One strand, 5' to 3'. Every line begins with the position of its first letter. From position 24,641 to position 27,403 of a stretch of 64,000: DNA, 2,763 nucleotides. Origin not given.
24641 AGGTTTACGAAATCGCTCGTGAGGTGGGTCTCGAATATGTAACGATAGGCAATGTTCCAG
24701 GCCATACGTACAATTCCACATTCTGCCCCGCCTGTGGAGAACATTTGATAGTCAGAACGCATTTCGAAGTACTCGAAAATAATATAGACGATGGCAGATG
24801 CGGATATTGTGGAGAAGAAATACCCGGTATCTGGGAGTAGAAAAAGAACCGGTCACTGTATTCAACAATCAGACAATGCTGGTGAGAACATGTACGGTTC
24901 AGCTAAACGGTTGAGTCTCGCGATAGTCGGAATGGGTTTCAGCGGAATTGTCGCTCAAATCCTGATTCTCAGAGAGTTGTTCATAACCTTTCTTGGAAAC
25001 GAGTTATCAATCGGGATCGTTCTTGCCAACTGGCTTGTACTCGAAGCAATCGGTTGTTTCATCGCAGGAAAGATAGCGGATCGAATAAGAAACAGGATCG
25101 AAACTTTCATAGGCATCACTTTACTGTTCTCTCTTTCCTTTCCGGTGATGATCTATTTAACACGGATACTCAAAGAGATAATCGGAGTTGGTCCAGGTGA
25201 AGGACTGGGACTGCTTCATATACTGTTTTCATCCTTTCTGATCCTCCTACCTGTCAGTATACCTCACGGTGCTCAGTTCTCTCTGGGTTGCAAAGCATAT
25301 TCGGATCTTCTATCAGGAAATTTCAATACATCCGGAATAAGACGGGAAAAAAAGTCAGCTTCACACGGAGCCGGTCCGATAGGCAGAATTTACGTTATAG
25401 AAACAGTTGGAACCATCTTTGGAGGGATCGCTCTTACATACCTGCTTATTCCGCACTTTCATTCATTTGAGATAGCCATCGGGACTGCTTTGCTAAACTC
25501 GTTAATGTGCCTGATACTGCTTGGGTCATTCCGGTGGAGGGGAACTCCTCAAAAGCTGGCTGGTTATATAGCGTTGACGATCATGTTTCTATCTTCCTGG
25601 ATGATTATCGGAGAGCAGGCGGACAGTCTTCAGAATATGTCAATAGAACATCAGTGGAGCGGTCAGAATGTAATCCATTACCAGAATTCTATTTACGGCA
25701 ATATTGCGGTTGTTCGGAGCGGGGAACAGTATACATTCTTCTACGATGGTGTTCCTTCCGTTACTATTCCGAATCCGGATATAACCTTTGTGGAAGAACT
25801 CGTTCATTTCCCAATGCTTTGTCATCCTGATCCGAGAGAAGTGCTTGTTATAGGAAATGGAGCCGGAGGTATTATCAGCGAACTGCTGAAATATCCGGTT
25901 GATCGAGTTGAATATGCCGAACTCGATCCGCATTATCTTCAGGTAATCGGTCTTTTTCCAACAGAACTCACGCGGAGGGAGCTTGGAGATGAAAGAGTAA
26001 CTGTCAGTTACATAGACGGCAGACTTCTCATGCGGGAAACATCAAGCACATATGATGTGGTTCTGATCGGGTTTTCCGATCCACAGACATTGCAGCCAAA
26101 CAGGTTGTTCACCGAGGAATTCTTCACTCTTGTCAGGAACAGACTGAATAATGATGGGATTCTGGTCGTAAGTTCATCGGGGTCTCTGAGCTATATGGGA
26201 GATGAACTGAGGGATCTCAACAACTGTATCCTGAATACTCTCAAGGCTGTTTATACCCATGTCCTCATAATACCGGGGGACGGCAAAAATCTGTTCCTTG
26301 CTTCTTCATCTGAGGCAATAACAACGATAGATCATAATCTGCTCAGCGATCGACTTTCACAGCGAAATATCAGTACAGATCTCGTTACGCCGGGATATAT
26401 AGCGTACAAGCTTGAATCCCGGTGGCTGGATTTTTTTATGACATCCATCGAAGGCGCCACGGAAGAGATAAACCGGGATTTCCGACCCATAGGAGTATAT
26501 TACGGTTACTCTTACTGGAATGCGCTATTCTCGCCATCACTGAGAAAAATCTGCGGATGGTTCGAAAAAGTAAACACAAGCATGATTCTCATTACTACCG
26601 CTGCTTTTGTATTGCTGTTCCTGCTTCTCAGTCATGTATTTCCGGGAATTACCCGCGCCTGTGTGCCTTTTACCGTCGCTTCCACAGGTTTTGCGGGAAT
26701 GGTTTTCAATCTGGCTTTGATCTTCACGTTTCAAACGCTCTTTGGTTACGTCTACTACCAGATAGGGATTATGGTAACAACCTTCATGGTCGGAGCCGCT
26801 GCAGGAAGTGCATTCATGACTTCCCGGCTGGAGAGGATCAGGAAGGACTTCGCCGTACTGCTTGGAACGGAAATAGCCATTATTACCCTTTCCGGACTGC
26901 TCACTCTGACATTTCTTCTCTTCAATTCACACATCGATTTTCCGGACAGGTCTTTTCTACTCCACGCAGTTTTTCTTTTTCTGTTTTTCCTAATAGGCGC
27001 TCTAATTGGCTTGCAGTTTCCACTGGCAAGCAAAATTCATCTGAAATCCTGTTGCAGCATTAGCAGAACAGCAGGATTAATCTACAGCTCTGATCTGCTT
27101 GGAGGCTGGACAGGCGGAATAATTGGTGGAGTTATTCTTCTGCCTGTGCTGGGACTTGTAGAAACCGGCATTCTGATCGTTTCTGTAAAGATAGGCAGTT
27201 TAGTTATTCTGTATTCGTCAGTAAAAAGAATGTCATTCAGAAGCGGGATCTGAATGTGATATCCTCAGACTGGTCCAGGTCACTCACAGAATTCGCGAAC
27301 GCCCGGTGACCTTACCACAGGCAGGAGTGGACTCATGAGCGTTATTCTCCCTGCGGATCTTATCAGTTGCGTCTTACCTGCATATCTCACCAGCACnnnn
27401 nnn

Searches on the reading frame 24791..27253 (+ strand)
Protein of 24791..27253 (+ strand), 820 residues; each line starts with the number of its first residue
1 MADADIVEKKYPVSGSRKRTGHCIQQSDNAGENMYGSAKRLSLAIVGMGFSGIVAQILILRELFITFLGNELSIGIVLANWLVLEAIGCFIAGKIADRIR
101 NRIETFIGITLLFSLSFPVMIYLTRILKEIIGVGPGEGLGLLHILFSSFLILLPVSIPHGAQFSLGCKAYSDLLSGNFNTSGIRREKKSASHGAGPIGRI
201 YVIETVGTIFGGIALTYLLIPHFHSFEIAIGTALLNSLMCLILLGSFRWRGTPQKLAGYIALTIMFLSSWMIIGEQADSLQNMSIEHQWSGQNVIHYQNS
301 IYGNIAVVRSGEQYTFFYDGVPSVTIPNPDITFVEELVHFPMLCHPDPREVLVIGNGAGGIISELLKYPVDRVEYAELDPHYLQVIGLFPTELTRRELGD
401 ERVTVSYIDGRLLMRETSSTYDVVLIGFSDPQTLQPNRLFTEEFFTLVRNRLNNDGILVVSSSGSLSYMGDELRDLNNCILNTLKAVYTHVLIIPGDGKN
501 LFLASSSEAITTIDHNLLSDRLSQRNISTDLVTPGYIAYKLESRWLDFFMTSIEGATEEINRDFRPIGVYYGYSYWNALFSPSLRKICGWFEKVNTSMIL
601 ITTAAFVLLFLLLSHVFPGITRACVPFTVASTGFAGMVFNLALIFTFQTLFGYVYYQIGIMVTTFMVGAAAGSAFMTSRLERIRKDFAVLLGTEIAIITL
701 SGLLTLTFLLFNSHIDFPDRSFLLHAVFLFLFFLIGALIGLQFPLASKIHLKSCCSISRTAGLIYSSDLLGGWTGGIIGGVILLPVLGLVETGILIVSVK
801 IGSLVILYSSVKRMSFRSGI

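Call 61: search_protein_families(library=pfam, proteins=[window:24791-27253:+], max_evalue=0.00001)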
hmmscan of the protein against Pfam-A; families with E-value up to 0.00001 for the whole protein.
window:24791-27253:+ (820 aa): 1 family
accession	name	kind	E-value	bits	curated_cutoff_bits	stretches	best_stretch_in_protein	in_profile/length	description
PF01564.23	Spermine_synth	-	2.8e-24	86.1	22.9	1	335-495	6-164/186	Spermine/spermidine synthase domain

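Call 68: search_protein_families(library=ncbifam, proteins=[window:24791-27253:+], max_evalue=1e-10)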
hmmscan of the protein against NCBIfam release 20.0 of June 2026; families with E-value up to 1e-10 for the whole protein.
window:24791-27253:+ (820 aa): 5 families
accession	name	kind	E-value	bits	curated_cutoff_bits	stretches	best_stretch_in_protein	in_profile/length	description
NF002956.0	PRK03612.1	equivalog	6.3e-53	180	472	2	189-466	141-421/522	polyamine aminopropyltransferase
NF002010.0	PRK00811.1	equivalog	2.5e-31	109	260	1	287-530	18-263/287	polyamine aminopropyltransferase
TIGR00417.1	speE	equivalog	1.2e-27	96.9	249.55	1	292-497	17-220/271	spermidine synthase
NF002435.0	PRK01581.1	equivalog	2.3e-18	66.4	537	1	280-507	84-314/374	polyamine aminopropyltransferase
NF037959.1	MFS_SpdSyn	subfamily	2.8e-14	52.7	40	1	196-492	131-410/480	fused MFS/spermidine synthase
